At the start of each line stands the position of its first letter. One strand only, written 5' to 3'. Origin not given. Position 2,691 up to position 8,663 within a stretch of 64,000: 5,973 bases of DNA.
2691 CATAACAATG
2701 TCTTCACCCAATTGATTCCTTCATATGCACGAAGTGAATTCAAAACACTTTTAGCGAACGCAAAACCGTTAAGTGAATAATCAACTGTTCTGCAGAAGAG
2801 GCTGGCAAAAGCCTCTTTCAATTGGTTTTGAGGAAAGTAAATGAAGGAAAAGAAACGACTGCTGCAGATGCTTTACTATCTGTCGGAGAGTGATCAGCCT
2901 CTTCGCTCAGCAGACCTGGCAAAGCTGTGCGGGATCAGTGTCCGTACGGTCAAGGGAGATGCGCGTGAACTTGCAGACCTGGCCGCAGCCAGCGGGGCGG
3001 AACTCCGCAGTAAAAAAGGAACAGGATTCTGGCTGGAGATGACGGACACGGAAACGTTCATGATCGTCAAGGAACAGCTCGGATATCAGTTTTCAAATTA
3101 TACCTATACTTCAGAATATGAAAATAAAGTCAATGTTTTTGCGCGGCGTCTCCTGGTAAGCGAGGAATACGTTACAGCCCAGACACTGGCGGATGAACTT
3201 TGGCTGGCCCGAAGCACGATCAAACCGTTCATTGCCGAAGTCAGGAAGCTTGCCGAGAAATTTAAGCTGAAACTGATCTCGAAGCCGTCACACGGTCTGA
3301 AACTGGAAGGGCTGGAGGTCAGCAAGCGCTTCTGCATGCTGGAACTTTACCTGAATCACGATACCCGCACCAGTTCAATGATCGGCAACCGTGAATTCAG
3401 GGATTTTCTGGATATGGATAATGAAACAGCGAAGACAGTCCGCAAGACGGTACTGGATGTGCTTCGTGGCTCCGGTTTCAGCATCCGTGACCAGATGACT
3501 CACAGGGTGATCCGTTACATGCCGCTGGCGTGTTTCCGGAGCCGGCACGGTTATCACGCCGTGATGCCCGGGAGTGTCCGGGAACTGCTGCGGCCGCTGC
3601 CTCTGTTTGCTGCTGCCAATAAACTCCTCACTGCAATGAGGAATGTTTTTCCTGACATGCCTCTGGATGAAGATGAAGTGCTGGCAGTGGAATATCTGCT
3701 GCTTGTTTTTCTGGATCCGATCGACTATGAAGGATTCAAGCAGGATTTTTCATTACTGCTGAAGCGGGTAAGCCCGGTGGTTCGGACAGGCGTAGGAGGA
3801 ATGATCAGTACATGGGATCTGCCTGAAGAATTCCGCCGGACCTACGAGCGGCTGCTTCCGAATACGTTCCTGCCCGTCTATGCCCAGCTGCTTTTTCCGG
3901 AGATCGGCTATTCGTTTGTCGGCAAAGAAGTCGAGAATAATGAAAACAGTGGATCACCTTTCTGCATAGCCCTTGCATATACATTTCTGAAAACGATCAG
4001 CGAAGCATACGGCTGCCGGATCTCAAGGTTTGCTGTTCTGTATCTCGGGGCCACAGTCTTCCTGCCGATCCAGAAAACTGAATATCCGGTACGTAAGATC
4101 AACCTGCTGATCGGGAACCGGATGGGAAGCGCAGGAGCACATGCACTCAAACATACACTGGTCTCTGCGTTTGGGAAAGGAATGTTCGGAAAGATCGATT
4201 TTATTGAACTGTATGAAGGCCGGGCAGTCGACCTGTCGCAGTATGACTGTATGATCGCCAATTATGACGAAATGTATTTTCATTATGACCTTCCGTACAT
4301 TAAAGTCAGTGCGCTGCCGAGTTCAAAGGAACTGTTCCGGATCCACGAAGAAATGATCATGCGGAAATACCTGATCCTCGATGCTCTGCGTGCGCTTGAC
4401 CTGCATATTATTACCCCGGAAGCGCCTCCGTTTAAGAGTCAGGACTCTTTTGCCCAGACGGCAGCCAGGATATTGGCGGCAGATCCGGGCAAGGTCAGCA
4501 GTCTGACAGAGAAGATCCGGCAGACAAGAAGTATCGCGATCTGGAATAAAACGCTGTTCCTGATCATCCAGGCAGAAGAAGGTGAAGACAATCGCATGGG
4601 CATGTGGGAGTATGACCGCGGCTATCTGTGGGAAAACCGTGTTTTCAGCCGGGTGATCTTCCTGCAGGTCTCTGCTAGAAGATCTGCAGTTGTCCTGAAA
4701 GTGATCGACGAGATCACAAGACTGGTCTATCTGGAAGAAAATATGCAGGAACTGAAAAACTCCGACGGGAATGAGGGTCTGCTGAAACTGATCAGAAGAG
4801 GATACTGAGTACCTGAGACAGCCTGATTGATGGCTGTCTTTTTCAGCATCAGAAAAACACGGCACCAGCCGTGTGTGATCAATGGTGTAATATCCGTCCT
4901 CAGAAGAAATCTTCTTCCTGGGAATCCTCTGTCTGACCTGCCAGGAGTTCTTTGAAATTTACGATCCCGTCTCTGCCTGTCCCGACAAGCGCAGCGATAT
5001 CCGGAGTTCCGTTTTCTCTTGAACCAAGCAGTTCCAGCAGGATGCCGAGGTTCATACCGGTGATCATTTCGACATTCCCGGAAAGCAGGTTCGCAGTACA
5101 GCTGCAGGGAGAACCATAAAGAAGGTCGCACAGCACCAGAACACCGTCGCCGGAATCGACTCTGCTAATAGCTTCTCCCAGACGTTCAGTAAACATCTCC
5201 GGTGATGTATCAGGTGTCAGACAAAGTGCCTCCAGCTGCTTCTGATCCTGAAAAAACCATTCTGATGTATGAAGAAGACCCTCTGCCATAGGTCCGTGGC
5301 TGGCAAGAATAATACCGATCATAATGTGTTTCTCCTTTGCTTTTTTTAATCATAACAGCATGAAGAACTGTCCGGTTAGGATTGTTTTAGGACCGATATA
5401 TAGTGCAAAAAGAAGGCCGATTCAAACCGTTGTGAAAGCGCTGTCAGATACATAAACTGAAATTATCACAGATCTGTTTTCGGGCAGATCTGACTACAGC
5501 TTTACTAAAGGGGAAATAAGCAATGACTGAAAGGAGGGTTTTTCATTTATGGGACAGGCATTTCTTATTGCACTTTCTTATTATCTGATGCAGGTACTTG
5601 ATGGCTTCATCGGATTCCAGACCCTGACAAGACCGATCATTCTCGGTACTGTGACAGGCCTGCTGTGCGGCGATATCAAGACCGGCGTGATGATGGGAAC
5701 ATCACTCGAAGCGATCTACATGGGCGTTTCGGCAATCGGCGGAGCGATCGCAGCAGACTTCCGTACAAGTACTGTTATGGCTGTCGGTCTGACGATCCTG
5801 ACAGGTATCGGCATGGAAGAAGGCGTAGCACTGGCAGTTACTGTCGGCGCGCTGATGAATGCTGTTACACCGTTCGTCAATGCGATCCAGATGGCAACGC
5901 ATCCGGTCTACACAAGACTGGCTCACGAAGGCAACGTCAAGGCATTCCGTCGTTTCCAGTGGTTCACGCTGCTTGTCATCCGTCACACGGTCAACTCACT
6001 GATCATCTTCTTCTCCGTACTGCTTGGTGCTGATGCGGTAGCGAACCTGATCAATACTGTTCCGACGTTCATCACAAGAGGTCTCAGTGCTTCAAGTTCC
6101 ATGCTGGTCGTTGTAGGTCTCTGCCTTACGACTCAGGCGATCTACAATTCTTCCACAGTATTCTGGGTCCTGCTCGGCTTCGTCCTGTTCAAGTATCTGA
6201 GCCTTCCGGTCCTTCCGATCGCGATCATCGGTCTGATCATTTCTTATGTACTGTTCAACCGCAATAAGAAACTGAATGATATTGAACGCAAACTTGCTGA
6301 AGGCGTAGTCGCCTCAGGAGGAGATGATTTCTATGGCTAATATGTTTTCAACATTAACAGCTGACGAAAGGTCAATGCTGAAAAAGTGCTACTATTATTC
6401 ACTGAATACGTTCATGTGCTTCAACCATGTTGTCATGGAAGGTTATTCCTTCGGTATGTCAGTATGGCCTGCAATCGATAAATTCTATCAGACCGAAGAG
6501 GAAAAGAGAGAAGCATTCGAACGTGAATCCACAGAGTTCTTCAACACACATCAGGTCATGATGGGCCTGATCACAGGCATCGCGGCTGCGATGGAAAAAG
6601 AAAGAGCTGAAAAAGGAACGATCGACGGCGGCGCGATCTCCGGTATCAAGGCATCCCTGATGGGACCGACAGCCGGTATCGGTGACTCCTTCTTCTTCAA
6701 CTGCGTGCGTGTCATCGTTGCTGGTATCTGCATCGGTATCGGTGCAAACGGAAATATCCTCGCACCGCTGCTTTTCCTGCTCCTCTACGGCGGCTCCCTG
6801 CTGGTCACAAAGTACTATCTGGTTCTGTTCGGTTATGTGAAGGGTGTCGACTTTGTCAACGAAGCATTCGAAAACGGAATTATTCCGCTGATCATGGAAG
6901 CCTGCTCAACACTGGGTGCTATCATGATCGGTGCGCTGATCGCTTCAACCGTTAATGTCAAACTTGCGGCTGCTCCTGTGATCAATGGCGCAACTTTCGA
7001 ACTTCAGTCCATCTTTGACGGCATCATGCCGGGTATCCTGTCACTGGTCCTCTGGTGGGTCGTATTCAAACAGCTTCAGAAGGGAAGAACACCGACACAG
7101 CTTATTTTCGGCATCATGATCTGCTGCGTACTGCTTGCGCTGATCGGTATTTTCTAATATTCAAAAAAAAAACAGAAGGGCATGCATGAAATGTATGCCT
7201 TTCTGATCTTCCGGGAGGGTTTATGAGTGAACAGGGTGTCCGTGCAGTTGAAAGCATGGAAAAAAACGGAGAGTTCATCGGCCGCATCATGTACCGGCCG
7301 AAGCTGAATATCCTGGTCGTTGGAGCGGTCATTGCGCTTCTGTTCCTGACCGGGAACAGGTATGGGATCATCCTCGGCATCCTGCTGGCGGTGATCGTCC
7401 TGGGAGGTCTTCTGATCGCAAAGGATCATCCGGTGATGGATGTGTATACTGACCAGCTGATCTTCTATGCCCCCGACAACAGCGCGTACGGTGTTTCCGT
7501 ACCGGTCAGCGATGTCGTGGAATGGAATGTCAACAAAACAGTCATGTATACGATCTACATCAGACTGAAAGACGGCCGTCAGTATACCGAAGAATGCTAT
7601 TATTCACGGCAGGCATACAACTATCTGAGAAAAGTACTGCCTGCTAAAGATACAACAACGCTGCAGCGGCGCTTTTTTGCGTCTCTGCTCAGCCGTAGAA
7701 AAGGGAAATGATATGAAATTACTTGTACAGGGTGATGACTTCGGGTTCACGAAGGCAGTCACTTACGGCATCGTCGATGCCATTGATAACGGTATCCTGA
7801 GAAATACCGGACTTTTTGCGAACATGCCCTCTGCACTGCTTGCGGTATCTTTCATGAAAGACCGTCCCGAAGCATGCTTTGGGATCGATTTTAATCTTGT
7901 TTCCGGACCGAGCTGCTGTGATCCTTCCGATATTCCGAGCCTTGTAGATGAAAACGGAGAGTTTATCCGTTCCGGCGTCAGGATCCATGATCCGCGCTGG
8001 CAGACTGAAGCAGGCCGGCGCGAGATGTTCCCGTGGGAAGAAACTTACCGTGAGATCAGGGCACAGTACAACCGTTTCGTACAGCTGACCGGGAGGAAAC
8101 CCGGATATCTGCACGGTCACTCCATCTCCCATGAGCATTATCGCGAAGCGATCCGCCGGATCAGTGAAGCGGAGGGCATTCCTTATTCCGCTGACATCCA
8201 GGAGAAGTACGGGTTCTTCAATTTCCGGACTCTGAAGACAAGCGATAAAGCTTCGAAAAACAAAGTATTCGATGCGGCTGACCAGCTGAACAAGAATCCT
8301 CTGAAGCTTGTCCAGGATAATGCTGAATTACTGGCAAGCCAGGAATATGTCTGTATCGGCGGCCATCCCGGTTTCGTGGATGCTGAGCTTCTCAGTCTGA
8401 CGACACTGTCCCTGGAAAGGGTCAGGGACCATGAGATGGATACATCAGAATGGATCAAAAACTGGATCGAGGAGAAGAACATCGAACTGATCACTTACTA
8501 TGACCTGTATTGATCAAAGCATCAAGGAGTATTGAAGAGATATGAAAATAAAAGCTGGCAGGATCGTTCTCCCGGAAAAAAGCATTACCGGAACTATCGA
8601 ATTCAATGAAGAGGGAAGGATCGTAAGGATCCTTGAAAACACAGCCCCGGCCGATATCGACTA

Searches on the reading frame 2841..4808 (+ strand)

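Call 37: search_protein_families(library=pfam, proteins=[window:2841-4808:+], max_evalue=0.001)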
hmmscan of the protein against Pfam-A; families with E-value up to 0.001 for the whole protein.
window:2841-4808:+ (655 aa): 2 families
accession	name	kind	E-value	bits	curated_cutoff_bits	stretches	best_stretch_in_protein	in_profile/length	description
PF08279.18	HTH_11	-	1.9e-09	37.7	25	1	6-62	1-53/55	HTH domain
PF05043.19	Mga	-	1.2e-08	35.8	21.1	1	103-170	23-87/87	Mga helix-turn-helix domain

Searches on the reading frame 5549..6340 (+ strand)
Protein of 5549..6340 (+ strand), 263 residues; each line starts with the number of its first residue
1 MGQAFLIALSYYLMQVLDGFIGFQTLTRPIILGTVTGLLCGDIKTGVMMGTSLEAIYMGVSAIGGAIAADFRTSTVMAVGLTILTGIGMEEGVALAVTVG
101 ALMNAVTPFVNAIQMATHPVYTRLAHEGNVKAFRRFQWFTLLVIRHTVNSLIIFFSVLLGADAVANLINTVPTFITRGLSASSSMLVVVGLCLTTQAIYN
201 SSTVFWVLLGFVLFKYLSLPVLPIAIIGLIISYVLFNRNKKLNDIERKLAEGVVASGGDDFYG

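Call 37: search_protein_families(library=pfam, proteins=[window:5549-6340:+], max_evalue=0.001)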
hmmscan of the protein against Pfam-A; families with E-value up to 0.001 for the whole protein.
window:5549-6340:+ (263 aa): 1 family
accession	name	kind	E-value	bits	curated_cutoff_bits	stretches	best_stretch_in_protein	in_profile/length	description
PF03609.19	EII-Sor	-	6.9e-52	176.6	26.3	1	3-233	3-232/233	PTS system sorbose-specific iic component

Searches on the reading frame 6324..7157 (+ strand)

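Call 37: search_protein_families(library=pfam, proteins=[window:6324-7157:+], max_evalue=0.001)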
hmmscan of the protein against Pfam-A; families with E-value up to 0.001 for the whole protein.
window:6324-7157:+ (277 aa): 1 family
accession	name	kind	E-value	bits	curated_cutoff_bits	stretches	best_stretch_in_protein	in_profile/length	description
PF03613.19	EIID-AGA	-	8.8e-72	241.9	25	1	17-277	5-265/265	PTS system mannose/fructose/sorbose family IID component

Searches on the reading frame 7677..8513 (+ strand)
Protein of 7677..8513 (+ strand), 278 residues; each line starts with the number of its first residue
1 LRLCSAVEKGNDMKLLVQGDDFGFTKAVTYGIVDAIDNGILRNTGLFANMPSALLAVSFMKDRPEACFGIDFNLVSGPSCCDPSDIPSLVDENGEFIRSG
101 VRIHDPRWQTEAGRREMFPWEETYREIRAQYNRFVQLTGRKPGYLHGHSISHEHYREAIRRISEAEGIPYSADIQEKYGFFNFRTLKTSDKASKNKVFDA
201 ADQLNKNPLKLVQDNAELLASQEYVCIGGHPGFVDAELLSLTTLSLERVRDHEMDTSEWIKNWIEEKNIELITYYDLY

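Call 37: search_protein_families(library=pfam, proteins=[window:7677-8513:+], max_evalue=0.001)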
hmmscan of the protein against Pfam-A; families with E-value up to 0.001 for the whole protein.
window:7677-8513:+ (278 aa): 1 family
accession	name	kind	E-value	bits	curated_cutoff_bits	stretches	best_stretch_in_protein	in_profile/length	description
PF04794.17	YdjC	-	2.6e-37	129.5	29.7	1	14-266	1-266/266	YdjC-like protein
